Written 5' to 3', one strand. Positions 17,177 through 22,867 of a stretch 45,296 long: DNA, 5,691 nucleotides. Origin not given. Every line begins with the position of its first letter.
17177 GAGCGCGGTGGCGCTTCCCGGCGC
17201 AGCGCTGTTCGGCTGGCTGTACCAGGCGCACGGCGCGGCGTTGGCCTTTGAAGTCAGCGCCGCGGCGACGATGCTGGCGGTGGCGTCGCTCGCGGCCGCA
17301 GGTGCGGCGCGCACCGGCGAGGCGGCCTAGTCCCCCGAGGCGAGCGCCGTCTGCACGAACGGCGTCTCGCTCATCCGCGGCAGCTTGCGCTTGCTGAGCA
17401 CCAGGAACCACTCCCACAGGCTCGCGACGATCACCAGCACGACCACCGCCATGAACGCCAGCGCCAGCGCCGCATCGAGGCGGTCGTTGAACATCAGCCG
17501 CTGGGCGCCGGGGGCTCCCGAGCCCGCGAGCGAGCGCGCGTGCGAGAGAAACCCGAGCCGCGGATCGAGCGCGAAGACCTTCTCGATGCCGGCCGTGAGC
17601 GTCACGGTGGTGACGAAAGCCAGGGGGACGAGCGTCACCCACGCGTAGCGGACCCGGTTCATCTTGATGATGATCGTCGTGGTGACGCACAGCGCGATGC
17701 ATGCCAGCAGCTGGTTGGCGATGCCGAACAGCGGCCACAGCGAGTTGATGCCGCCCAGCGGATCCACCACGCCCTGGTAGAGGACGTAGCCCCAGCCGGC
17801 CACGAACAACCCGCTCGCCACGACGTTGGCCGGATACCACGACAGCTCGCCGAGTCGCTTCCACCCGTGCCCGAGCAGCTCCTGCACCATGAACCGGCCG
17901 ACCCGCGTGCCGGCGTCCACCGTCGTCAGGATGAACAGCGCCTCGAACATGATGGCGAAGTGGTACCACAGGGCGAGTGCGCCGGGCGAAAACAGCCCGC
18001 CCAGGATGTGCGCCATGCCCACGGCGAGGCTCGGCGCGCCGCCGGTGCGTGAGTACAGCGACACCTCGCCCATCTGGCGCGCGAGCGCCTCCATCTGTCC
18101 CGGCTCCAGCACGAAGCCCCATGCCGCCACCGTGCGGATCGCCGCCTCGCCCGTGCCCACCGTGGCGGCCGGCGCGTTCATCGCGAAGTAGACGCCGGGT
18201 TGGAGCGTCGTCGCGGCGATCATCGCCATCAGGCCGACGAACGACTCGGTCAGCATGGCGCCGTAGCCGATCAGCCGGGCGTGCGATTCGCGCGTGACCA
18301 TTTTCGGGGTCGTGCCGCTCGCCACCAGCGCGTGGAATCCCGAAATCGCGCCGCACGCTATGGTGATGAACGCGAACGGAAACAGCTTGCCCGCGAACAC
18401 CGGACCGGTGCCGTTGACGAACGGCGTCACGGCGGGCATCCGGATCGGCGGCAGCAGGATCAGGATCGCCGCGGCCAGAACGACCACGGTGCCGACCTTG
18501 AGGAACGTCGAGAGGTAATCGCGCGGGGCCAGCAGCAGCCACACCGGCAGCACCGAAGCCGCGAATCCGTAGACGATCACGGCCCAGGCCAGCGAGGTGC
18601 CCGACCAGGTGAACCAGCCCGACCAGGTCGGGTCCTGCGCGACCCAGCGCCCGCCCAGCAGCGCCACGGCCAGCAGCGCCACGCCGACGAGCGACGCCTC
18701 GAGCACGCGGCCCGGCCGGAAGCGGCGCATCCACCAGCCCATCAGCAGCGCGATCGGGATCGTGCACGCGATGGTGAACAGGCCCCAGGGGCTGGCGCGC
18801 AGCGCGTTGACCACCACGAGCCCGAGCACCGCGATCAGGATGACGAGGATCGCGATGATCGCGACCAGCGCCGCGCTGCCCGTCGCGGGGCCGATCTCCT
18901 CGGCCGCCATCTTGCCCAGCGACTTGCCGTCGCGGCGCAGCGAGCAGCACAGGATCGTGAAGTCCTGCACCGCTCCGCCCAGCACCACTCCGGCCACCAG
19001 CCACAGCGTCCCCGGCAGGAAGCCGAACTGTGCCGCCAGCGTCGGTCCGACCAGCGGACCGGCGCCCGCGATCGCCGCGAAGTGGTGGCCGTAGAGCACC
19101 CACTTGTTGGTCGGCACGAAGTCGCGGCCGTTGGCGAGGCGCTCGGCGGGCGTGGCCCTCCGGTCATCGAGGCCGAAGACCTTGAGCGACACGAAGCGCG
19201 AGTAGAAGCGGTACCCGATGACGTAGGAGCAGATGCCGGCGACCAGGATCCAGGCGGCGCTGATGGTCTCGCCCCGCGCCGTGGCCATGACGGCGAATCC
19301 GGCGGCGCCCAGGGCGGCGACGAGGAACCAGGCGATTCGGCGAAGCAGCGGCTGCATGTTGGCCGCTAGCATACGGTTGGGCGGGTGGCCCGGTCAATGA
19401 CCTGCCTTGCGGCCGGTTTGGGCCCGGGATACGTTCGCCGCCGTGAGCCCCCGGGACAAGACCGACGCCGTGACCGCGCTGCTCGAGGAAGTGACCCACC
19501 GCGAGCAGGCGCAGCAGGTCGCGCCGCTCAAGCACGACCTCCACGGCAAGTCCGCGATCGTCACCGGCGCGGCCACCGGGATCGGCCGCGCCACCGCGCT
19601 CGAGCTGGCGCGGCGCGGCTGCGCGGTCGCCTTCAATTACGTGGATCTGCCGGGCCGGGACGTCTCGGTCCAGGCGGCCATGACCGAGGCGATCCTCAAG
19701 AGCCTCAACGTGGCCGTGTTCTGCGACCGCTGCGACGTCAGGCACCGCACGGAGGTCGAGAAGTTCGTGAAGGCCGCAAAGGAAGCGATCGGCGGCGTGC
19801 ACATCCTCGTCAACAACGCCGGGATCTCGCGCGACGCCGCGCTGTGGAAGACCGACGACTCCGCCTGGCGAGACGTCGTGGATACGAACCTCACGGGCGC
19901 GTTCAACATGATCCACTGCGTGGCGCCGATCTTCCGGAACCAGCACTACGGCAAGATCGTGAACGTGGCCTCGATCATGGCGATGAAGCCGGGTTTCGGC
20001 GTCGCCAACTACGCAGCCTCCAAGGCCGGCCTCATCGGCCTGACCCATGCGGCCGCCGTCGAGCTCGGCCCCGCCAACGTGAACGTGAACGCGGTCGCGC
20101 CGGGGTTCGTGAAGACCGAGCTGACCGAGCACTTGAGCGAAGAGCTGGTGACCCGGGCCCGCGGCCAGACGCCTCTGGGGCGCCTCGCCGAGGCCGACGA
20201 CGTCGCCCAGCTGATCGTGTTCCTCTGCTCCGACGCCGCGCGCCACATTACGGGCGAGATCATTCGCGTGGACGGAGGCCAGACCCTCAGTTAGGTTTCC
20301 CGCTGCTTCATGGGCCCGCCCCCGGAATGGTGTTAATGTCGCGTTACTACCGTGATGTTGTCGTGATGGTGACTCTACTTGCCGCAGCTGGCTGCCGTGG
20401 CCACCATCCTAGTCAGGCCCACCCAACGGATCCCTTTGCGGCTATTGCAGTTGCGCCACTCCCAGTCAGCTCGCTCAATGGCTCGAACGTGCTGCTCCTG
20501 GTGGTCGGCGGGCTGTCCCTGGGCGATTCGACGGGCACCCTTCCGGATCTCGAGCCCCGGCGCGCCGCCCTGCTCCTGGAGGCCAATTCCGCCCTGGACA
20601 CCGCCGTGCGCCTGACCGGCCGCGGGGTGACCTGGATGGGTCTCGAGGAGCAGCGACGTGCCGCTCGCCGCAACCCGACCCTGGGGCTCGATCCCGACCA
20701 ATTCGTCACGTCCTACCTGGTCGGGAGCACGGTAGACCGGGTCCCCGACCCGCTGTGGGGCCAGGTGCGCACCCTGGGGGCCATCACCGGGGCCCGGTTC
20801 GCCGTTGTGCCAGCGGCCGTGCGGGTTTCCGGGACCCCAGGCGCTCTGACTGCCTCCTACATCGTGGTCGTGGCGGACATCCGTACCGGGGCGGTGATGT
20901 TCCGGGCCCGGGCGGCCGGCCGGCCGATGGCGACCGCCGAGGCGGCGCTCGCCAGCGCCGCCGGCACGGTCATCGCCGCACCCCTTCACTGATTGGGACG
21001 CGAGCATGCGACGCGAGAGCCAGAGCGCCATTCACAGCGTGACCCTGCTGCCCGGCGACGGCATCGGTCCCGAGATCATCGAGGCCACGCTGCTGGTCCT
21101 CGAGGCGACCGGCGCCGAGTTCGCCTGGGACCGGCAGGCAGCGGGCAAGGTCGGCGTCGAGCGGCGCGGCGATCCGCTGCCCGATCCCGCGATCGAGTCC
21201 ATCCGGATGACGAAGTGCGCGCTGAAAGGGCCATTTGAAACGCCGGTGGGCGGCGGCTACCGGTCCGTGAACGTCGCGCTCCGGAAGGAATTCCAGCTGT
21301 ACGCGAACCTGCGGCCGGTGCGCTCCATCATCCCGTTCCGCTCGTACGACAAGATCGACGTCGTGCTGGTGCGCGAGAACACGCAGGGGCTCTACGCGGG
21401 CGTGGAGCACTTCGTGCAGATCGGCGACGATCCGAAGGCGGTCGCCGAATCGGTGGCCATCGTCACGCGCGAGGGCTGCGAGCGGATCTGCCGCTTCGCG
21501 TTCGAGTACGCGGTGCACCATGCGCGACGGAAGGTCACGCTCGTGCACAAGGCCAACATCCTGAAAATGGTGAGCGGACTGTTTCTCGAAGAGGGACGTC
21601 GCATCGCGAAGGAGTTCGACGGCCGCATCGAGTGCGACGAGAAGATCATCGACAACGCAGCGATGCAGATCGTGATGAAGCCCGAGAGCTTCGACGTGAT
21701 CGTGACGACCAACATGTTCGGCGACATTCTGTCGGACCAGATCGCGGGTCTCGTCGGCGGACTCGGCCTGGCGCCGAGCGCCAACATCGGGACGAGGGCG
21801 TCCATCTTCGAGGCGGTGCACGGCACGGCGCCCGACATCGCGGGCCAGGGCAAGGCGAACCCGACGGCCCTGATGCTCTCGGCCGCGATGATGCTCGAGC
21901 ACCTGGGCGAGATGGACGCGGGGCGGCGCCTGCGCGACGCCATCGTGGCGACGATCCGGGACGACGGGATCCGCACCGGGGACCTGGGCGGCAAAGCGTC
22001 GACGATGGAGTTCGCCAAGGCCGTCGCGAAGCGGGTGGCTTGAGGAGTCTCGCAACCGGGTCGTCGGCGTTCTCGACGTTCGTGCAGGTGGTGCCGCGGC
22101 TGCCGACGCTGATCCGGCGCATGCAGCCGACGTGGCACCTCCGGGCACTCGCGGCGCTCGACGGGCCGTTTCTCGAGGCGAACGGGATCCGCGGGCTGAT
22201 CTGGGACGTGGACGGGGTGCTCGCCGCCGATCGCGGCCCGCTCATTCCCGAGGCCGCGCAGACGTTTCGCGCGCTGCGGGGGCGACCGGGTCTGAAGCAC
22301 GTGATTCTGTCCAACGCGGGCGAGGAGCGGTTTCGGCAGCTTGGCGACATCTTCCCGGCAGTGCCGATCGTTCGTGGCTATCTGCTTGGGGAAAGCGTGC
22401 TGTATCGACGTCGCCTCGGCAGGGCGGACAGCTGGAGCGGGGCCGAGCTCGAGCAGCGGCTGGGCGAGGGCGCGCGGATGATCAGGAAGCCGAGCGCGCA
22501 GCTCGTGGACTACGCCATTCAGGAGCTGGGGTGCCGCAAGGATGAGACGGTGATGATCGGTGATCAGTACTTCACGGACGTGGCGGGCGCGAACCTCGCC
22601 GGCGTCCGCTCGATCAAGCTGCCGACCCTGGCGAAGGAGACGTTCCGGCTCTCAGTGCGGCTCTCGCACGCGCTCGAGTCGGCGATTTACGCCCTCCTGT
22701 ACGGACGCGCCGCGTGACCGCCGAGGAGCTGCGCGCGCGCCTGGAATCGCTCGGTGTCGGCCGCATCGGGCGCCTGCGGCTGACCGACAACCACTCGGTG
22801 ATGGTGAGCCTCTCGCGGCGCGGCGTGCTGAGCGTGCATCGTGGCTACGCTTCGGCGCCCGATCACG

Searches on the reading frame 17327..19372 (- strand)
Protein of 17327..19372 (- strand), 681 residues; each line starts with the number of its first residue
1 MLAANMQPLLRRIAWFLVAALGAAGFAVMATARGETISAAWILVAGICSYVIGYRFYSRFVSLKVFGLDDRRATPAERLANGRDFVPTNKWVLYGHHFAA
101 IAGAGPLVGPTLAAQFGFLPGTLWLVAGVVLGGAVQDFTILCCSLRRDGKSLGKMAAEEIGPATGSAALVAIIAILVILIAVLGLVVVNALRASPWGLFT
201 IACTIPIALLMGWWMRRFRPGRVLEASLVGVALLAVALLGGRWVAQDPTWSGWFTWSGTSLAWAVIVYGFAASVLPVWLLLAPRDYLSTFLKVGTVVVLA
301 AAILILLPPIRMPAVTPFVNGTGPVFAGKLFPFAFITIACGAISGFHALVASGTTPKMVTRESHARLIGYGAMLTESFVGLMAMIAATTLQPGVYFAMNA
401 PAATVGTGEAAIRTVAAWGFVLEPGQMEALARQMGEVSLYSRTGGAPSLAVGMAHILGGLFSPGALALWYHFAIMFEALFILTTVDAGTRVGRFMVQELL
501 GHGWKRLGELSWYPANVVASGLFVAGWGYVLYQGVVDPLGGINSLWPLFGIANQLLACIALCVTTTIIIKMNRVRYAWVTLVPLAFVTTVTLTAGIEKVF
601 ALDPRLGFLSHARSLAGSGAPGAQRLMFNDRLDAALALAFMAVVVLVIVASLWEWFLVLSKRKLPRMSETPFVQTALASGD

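Call 24: search_protein_families(library=pfam, proteins=[window:17327-19372:-], max_evalue=0.001)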
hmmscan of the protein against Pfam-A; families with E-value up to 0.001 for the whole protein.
window:17327-19372:- (681 aa): 1 family
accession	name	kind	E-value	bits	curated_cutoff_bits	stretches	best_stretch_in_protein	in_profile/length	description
PF02554.20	CstA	-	4.5e-246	818.4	27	1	39-594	2-560/560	Carbon starvation protein CstA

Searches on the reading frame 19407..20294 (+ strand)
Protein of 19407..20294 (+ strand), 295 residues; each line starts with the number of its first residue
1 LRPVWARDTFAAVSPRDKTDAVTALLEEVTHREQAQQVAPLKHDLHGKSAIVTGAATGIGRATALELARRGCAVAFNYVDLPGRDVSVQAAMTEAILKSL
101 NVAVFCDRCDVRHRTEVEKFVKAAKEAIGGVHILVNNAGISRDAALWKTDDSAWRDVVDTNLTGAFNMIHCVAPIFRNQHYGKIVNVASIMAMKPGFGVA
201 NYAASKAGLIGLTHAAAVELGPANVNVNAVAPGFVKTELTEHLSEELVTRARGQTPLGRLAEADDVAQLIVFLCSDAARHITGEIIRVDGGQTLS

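Call 24: search_protein_families(library=pfam, proteins=[window:19407-20294:+], max_evalue=0.001)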
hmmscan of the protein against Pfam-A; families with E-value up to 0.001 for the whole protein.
window:19407-20294:+ (295 aa): 4 families
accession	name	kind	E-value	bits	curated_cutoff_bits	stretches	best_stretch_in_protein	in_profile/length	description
PF13561.12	adh_short_C2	-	7.2e-62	209.5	27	1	54-293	1-236/236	Enoyl-(Acyl carrier protein) reductase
PF00106.31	adh_short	-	1e-53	182.1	26.6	1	48-246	1-193/195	short chain dehydrogenase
PF08659.16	KR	-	4.1e-16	59.9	22.6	1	50-213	3-160/180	KR domain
PF23441.1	SDR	-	6.5e-07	29.4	27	1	190-293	151-256/258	SDR-like rossmann domain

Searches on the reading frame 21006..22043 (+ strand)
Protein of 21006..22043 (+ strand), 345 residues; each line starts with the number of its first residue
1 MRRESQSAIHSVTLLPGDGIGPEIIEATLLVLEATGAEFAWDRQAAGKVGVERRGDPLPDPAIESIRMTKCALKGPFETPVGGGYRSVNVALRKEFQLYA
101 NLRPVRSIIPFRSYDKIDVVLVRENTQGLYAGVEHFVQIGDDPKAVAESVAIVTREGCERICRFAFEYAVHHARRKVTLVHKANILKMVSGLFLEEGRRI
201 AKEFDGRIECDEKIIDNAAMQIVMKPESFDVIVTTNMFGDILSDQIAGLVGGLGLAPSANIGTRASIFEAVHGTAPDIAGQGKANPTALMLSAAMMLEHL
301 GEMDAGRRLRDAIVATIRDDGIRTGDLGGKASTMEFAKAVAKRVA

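Call 24: search_protein_families(library=pfam, proteins=[window:21006-22043:+], max_evalue=0.001)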
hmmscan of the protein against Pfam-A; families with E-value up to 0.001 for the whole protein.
window:21006-22043:+ (345 aa): 1 family
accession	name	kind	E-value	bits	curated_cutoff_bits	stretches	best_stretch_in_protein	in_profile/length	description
PF00180.25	Iso_dh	-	3.1e-103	346.1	27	1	12-340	2-348/348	Isocitrate/isopropylmalate dehydrogenase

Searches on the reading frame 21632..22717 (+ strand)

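Call 76: search_protein_families(library=pfam, proteins=[window:21632-22717:+], max_evalue=0.001)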
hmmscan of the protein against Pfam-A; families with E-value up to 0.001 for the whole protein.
window:21632-22717:+ (361 aa): 5 families
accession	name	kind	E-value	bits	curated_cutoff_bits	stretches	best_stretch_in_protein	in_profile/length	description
PF13242.12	Hydrolase_like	-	7.2e-12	45.5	22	1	284-328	2-46/75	HAD-hyrolase-like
PF00702.32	Hydrolase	-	1.6e-10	42.1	26.4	1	178-324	72-191/191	haloacid dehalogenase-like hydrolase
PF13419.12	HAD_2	-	4.5e-07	30.6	23.8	1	285-328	134-176/178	Haloacid dehalogenase-like hydrolase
PF09419.16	PGP_phosphatase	-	2.2e-05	24.5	20.4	0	302-328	135-161/168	Mitochondrial PGP phosphatase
PF13344.12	Hydrolase_6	-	9.1e-05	22.9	27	1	190-234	2-44/101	Haloacid dehalogenase-like hydrolase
